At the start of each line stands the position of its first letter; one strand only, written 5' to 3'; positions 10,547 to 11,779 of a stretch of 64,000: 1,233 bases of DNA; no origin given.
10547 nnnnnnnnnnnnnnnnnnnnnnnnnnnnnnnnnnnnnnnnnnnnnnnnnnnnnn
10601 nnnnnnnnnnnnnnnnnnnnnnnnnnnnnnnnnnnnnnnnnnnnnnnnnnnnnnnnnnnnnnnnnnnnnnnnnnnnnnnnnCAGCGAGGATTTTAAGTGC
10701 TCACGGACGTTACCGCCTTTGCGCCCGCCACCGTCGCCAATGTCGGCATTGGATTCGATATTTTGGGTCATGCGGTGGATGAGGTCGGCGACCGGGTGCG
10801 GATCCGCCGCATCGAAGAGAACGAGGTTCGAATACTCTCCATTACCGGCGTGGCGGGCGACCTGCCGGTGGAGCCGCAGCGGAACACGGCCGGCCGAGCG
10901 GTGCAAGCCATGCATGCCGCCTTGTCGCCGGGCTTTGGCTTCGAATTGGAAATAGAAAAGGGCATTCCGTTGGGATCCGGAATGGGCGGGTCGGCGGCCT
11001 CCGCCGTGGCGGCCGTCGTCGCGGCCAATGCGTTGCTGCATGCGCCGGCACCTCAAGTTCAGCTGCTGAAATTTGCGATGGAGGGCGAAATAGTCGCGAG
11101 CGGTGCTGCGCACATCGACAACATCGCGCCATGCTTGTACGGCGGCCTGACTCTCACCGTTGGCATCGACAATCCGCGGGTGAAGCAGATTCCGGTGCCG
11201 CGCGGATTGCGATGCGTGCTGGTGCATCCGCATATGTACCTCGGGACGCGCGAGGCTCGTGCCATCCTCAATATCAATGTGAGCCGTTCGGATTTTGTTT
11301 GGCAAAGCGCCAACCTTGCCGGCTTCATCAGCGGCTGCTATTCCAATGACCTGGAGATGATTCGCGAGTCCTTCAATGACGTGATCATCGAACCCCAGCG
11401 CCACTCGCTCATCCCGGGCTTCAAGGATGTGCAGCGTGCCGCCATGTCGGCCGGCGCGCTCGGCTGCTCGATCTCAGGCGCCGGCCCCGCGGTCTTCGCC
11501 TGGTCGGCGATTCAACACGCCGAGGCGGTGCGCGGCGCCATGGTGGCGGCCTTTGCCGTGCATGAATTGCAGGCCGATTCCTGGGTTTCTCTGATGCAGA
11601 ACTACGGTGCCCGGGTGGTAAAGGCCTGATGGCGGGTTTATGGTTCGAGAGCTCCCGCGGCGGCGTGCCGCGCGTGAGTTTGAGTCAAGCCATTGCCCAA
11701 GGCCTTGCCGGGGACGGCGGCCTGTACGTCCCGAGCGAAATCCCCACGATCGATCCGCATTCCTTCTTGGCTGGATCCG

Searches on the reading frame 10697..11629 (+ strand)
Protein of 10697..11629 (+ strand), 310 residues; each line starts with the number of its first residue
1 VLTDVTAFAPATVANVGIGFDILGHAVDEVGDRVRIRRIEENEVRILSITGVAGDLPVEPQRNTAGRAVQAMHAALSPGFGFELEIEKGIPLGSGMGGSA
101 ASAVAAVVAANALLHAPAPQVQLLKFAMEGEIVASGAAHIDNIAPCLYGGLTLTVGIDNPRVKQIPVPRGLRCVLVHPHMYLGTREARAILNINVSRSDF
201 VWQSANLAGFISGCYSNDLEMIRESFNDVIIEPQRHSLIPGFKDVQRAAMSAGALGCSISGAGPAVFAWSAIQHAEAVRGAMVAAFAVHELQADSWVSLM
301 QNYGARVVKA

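Call 54: search_protein_families(library=pfam, proteins=[window:10697-11629:+], max_evalue=0.00001)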
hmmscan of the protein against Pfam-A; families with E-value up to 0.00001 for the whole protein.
window:10697-11629:+ (310 aa): 2 families
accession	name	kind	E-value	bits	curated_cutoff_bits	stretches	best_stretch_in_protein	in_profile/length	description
PF00288.32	GHMP_kinases_N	-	1.7e-19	70.2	22.3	1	63-150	1-87/87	GHMP kinases N terminal domain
PF08544.19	GHMP_kinases_C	-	6.4e-09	36.5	21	1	212-285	3-82/85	GHMP kinases C terminal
